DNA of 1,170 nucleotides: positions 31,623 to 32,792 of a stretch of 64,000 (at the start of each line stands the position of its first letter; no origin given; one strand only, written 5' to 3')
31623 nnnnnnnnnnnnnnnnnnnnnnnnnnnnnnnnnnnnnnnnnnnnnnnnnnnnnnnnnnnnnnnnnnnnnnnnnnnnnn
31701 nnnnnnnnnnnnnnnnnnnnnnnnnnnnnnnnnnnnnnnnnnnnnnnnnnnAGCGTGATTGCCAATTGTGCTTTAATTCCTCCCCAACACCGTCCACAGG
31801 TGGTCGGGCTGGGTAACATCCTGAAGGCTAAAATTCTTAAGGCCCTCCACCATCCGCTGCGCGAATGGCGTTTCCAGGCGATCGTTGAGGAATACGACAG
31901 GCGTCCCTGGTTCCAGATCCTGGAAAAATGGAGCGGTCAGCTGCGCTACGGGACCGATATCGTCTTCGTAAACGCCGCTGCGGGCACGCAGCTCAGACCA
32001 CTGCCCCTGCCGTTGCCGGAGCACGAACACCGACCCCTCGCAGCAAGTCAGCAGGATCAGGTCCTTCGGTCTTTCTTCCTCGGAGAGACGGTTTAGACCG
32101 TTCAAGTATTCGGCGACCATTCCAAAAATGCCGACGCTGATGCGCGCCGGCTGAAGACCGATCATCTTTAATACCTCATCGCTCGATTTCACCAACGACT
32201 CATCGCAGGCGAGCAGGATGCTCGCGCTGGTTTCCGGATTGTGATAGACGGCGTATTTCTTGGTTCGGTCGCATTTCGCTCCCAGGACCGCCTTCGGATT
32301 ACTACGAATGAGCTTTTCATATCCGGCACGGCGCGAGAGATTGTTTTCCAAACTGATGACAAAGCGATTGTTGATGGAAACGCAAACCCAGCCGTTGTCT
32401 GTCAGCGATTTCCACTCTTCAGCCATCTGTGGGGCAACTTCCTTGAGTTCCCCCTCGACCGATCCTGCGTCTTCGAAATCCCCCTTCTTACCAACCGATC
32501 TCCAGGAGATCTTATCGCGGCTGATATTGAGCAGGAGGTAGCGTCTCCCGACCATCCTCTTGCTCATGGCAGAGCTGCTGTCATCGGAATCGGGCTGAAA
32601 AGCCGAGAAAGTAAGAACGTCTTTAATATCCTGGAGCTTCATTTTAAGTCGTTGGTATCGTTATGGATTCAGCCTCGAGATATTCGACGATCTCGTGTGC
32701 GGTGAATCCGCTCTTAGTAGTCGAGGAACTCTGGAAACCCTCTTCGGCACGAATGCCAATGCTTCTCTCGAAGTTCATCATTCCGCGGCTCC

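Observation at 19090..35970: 18-gene type IV pilus / T2SS-like filament locus with hybrid content and non-canonical order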

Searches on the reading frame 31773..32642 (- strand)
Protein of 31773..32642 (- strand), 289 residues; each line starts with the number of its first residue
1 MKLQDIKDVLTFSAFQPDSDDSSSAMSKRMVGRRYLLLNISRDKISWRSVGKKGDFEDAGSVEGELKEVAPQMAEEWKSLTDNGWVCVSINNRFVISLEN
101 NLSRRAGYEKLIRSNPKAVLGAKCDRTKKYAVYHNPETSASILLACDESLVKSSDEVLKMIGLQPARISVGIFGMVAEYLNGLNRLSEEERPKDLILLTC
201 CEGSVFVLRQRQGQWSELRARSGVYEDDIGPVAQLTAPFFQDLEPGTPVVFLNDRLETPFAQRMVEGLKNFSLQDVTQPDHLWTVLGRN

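Call 5: search_protein_families(library=pfam, max_evalue=0.1, proteins=[window:31773-32642:-])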
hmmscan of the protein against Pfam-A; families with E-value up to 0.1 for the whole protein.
window:31773-32642:- (289 aa): 0 families

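Call 14: search_protein_families(library=ncbifam, max_evalue=0.01, proteins=[window:31773-32642:-])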
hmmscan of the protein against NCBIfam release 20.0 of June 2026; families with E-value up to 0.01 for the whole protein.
window:31773-32642:- (289 aa): 0 families

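Call 22: search_solved_structures(query=A1, max_evalue=10, show_alignments=1)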
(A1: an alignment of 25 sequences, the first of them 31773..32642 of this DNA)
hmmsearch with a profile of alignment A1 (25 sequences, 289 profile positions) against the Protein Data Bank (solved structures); distinct sequences matched with E-value up to 10: 0.
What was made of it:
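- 31773..32642 (-): M: a cytoplasmic actin-like adaptor of 289 aa with the GspL-cytoplasmic/PilM fold and no sequence-level family. No Pfam, NCBIfam or PDB-profile hit (calls 5, 14, 22).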

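Call 31: find_homologous_proteins(query=window:31773-32642:-, max_evalue=0.001)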
Query window:31773-32642:- (289 aa): 200 proteins with E <= 0.001 among 907 candidates; the best 120 are listed.
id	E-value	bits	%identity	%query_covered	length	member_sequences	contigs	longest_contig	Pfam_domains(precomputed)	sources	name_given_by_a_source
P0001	1.1e-189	647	100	100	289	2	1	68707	-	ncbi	-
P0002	3.4e-148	511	74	100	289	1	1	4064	-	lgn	-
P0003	1.1e-145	502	74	100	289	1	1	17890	-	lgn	-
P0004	2.9e-145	501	72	100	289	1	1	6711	-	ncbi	-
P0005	5.0e-145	500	74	100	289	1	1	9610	-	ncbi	ncbi:MAG: hypothetical protein ACC661_00410 [Verrucomicrobiales bacterium]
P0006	5.2e-145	500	72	100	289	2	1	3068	-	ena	-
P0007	8.1e-140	483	71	100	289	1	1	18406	-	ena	-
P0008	2.9e-132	458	67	100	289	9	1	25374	-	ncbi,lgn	ncbi:MAG: hypothetical protein AAGD22_11320 [Verrucomicrobiota bacterium]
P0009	1.3e-97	345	52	100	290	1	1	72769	-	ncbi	-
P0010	1.5e-96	341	50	99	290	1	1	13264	-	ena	-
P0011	4.8e-96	340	52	100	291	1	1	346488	-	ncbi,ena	-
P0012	6.5e-96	339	52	100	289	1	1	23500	-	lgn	-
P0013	5.0e-95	336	52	100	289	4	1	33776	-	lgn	-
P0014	6.4e-93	329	50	100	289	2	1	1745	-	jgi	jgi:hypothetical protein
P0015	6.6e-93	329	50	100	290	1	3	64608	-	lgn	-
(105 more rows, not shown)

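Call 34: find_encoding_contigs(protein=P0001, flank=10000, max_places=2)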
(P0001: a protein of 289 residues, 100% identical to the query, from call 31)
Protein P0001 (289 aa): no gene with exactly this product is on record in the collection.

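Call 35: list_cluster_members(proteins=[window:31773-32642:-, window:32644-33702:-, window:21130-23304:-, window:34006-35970:+, window:25694-26920:-, window:25059-25493:-])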
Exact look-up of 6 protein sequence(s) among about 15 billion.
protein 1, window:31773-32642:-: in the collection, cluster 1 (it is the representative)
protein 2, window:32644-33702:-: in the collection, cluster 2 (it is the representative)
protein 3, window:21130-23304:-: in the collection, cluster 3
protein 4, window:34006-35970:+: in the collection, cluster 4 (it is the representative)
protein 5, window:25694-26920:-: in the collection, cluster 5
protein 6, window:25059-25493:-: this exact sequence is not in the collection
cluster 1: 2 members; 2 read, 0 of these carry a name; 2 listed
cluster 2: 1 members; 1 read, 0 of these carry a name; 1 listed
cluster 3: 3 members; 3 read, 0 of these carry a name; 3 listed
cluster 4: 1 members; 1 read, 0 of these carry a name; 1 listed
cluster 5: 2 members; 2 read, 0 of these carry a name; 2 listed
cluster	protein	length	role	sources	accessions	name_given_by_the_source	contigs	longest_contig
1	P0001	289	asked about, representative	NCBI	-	-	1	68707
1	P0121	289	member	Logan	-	-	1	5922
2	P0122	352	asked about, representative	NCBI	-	-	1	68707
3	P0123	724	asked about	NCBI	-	-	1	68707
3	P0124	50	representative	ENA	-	-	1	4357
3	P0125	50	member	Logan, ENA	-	-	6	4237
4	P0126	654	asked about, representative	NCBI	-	-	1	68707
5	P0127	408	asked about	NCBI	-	-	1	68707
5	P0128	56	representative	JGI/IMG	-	-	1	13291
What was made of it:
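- Tried and rejected: The exact-sequence look-up found no contig record, and the cluster members carry no names (calls 34, 35).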

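Call 40: predict_structure(alignment_id=A5)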
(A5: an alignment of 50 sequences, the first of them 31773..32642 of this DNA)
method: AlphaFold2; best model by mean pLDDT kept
length: 289 residues; sequences in the alignment: 50
mean_pLDDT: 90.4   pTM: 0.87
mean pLDDT of the five models: 90.4, 89.4, 88.5, 88.3, 88.2
residues with pLDDT >= 90: 241; 70-90: 26; 50-70: 6; < 50: 16
segments of 3 or more residues with pLDDT < 50: 2-17
pLDDT, mean of each block of 10 residues (from residue 1): 46 47 80 96 95 95 96 97 95 95 90 92 94 94 96 96 94 96 92 96 96 96 87 94 92 93 94 95 91
secondary structure, 60 per line:
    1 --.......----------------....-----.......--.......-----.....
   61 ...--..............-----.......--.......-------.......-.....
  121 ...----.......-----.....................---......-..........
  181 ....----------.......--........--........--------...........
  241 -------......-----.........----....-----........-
elements in order: H3-9 H26-29 E35-41 E44-50 E56-63 H66-79 E85-91 E94-100 H108-114 H116-123 E128-134 E140-147 H148-160 E164-169 H171-184 E195-201 E204-211 E214-221 H230-240 E248-253 H259-267 E272-275 H281-288
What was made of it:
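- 31773..32642 (-): AF2 pLDDT 90.4, pTM 0.87 (call 40).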

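Call 42: fold_search(model_id=the predicted structure, library=pdb)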
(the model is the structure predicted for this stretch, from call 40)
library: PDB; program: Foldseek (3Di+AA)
matches with E <= 10: 1697; with E <= 0.001: 212
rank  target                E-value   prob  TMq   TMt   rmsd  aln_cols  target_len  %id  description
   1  1yf5                  1.0e-12  1.00  0.51  0.60   5.9       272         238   12  Cyto-Epsl: The Cytoplasmic Domain Of Epsl, An Inner Membrane Component Of The Type II Secretion System Of Vibrio Cholera (released 2005-05-03)
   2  5eou_B                6.7e-11  1.00  0.49  0.42   7.9       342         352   12  Pseudomonas aeruginosa PilM:PilN1-12 bound to ATP (released 2016-04-27)
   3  5eox_B                7.1e-11  1.00  0.49  0.42   8.5       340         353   11  Pseudomonas aeruginosa PilM bound to ADP (released 2016-04-27)
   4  3hrg                  7.6e-11  1.00  0.54  0.59   6.2       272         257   12  Crystal structure of Bacteroides thetaiotaomicron BT_3980, protein with actin-like ATPase fold and unknown function (NP_ (released 2009-06-23)
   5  5eoy_B                9.7e-11  1.00  0.49  0.42   8.3       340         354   12  Pseudomonas aeruginosa SeMet-PilM bound to ADP (released 2016-04-27)
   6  2ych_A                1.5e-10  1.00  0.52  0.47   7.2       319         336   15  PilM-PilN type IV pilus biogenesis complex (released 2011-05-11)
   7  5eq6_A                2.2e-10  1.00  0.46  0.39   8.9       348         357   11  Pseudomonas aeruginosa PilM bound to AMP-PNP (released 2016-04-27)
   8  5eou_A                2.6e-10  1.00  0.49  0.44   7.9       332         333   12  Pseudomonas aeruginosa PilM:PilN1-12 bound to ATP (released 2016-04-27)
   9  3wqt_D                2.6e-10  1.00  0.50  0.43   7.5       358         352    9  Staphylococcus aureus FtsA complexed with AMPPNP (released 2014-10-08)
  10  3wqt_C                4.3e-10  1.00  0.48  0.40   8.0       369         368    8  Staphylococcus aureus FtsA complexed with AMPPNP (released 2014-10-08)
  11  5eoy_A                4.3e-10  1.00  0.48  0.41   8.8       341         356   12  Pseudomonas aeruginosa SeMet-PilM bound to ADP (released 2016-04-27)
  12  5eox_A                5.1e-10  1.00  0.47  0.41   8.7       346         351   11  Pseudomonas aeruginosa PilM bound to ADP (released 2016-04-27)
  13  3wqt_A                6.2e-10  1.00  0.49  0.40   7.8       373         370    8  Staphylococcus aureus FtsA complexed with AMPPNP (released 2014-10-08)
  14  5eq6_B                6.6e-10  1.00  0.48  0.42   8.5       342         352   10  Pseudomonas aeruginosa PilM bound to AMP-PNP (released 2016-04-27)
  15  3jc8_Ma               7.9e-10  1.00  0.54  0.46   6.7       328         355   10  Architectural model of the type IVa pilus machine in a piliated state (released 2016-03-16)
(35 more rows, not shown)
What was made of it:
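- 31773..32642 (-): Foldseek: cyto-EpsL 1yf5 E 1e-12, PilM 5eou/2ych about 1e-10, FtsA (call 42).
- Closest known: Type II secretion system. Same: M has the fold and size of the GspL cytoplasmic domain (call 42).
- M: AF2 pLDDT 90.4, Foldseek cyto-EpsL E 1e-12 and PilM about 1e-10 (calls 40, 42).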

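Call 70: search_protein_representatives(alignment_id=A5)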
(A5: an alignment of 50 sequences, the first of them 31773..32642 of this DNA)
Query: 50 sequences, 289 profile positions. Proteins with E-value up to 0.001 (for the whole library): 119; up to 1e-10: 62; up to 1e-30: 25. The best 119 are listed.
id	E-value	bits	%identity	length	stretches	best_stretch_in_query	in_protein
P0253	2.3e-125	433.6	-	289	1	1-287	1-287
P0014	2.4e-122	423.7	-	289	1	1-289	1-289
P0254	2.0e-112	391.2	-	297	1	1-287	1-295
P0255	1.7e-106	371.7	-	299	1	1-288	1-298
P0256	3.8e-97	341.0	-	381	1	1-288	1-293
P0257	2.4e-89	315.4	-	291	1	6-288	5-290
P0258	8.5e-82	290.7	-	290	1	3-287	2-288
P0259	2.8e-75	269.3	-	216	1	1-163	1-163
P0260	4.8e-73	261.9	-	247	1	50-287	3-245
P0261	5.3e-66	238.8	-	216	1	80-288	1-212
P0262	1.6e-64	233.9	-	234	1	61-288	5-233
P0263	4.5e-59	216.1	-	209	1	90-288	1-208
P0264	1.9e-57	210.7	-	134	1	1-125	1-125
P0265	5.2e-56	206.0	-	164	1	1-124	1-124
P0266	9.3e-56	205.2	-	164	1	2-124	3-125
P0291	6.2e-17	77.8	-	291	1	5-226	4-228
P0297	6.4e-15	71.2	-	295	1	3-226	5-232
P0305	1.0e-12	64.0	-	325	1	9-181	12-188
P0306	1.4e-12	63.5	-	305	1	3-255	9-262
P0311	1.7e-11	59.9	-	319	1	1-182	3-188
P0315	3.2e-10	55.7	-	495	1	8-222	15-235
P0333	3.5e-07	45.8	-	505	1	4-234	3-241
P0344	4.4e-06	42.2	-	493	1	13-249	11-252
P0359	7.7e-05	38.1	-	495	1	9-257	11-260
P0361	2.2e-04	36.6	-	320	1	4-208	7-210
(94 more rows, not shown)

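Call 71: search_protein_families(library=pfam, max_evalue=0.01, proteins=[P0291, P0297, P0305, P0306, P0311, P0315, P0333, P0344, P0359, P0361])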
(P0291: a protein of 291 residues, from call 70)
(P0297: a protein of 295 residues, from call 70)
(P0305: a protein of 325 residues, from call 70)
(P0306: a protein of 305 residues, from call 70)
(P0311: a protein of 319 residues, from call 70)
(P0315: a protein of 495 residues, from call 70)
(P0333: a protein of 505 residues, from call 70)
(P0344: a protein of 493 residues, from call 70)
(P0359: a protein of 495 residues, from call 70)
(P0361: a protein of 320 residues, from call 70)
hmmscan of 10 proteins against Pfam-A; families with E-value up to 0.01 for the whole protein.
P0291 (291 aa): 0 families

P0297 (295 aa): 0 families

P0305 (325 aa): 0 families

P0306 (305 aa): 0 families

P0311 (319 aa): 0 families

P0315 (495 aa): 0 families

P0333 (505 aa): 0 families

P0344 (493 aa): 0 families

P0359 (495 aa): 0 families

P0361 (320 aa): 0 families

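Call 76: find_encoding_contigs(protein=P0315, flank=10000, max_places=2)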
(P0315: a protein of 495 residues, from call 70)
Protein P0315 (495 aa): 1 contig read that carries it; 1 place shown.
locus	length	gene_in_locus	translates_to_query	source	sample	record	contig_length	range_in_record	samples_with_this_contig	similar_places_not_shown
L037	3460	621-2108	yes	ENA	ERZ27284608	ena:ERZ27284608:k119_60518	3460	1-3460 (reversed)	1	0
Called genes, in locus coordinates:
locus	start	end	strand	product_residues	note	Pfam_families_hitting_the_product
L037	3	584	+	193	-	?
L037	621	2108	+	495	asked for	-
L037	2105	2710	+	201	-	-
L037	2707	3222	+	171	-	-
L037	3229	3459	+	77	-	?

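Call 77: find_encoding_contigs(protein=P0333, flank=10000, max_places=2)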
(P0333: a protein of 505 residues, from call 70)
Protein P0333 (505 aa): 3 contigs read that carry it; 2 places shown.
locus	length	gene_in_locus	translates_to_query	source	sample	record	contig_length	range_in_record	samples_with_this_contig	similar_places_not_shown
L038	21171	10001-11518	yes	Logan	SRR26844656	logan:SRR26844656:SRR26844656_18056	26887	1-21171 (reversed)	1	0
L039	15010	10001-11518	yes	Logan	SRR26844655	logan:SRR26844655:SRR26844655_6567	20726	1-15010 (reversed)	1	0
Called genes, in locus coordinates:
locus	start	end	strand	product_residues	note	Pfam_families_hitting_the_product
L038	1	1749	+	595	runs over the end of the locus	PF00263:Secretin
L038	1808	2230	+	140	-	PF07963:N_methyl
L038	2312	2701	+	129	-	PF07963:N_methyl (weak)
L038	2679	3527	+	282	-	-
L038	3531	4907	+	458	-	-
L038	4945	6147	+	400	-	PF13290:CHB_HEX_C_1 (faint), PF13287:Fn3_assoc (faint)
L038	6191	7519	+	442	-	-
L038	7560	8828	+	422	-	-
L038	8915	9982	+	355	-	PF00437:T2SSE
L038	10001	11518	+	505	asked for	-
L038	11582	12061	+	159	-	-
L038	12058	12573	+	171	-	-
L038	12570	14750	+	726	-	PF00437:T2SSE, PF13191:AAA_16 (weak)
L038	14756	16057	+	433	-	PF00482:T2SSF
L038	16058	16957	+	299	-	PF08668:HDOD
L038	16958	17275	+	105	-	PF01527:HTH_Tnp_1 (weak)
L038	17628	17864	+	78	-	-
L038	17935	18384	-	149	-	-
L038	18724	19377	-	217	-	PF01656:CbiA, PF07015:VirC1 (faint), PF09140:MipZ, PF10609:ParA (weak), PF13614:AAA_31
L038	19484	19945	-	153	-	-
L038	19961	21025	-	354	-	PF16684:ResT-TelK_cat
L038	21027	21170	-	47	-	?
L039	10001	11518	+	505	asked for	-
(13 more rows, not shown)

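Call 78: find_encoding_contigs(protein=P0344, flank=10000, max_places=2)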
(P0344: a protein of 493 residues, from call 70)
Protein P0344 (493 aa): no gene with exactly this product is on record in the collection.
